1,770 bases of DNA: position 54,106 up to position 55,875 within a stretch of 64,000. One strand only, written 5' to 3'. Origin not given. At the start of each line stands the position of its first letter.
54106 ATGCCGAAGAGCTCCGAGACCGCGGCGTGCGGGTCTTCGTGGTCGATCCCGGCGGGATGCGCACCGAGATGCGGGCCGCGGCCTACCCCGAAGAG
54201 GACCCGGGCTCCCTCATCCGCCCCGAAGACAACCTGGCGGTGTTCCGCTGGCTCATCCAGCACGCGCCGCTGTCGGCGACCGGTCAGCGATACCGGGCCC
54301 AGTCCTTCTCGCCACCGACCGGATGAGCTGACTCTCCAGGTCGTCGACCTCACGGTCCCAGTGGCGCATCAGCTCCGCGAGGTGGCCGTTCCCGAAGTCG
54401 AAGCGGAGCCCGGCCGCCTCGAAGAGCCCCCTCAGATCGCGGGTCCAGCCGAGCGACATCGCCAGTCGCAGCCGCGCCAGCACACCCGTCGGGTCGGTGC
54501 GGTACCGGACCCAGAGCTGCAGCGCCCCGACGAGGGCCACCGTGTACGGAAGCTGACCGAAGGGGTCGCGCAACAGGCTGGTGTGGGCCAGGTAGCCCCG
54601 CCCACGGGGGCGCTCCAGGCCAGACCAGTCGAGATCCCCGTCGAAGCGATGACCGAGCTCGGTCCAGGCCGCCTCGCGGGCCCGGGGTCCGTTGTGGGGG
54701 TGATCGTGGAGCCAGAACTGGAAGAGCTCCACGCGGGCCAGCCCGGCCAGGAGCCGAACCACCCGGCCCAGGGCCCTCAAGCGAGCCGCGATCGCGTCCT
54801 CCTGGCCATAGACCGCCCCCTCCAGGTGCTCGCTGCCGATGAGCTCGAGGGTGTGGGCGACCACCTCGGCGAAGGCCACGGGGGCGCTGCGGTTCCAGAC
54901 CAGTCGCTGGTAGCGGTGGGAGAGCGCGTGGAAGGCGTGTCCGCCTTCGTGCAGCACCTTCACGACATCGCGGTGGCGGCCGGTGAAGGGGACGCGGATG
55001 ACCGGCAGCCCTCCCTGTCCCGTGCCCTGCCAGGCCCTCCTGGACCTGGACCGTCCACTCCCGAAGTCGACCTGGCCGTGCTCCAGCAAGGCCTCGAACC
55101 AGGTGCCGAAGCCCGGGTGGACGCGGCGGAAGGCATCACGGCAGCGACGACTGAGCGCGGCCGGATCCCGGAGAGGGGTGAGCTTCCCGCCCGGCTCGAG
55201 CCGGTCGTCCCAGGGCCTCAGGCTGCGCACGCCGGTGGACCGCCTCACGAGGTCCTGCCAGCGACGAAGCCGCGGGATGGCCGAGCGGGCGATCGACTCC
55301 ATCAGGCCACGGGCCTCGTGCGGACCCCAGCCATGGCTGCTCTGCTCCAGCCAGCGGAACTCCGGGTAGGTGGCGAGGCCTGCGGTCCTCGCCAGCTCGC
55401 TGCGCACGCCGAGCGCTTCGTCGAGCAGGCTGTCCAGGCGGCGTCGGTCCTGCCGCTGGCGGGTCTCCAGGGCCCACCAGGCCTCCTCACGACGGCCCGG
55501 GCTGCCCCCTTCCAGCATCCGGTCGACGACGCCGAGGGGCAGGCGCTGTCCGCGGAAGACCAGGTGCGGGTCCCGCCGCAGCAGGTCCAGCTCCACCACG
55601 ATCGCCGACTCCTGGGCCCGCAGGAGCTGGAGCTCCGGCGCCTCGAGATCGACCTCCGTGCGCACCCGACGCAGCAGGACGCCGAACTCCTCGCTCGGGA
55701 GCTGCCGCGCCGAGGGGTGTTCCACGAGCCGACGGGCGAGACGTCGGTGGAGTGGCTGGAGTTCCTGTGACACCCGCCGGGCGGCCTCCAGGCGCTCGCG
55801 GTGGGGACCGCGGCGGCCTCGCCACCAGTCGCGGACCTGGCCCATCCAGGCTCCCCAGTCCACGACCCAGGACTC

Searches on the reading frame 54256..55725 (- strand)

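Call 31: search_protein_families(library=ncbifam, proteins=[window:54256-55725:-], max_evalue=1)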
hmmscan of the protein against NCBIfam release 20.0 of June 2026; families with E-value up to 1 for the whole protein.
window:54256-55725:- (490 aa): 4 families
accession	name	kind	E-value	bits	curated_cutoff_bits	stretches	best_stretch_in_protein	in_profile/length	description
TIGR02289.1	M3_not_pepF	subfamily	3.2e-51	174.6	442.35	1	6-463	88-548/549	M3 family oligoendopeptidase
TIGR02290.1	M3_fam_3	subfamily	3.9e-07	29.4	561.7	1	60-288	185-409/587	M3 family oligoendopeptidase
TIGR00181.1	pepF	equivalog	0.011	14.7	490.55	1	237-303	361-427/591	oligoendopeptidase F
NF032898.2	APH_3p_II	exception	0.037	13.3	360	1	233-328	17-110/256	APH(3')-II family aminoglycoside O-phosphotransferase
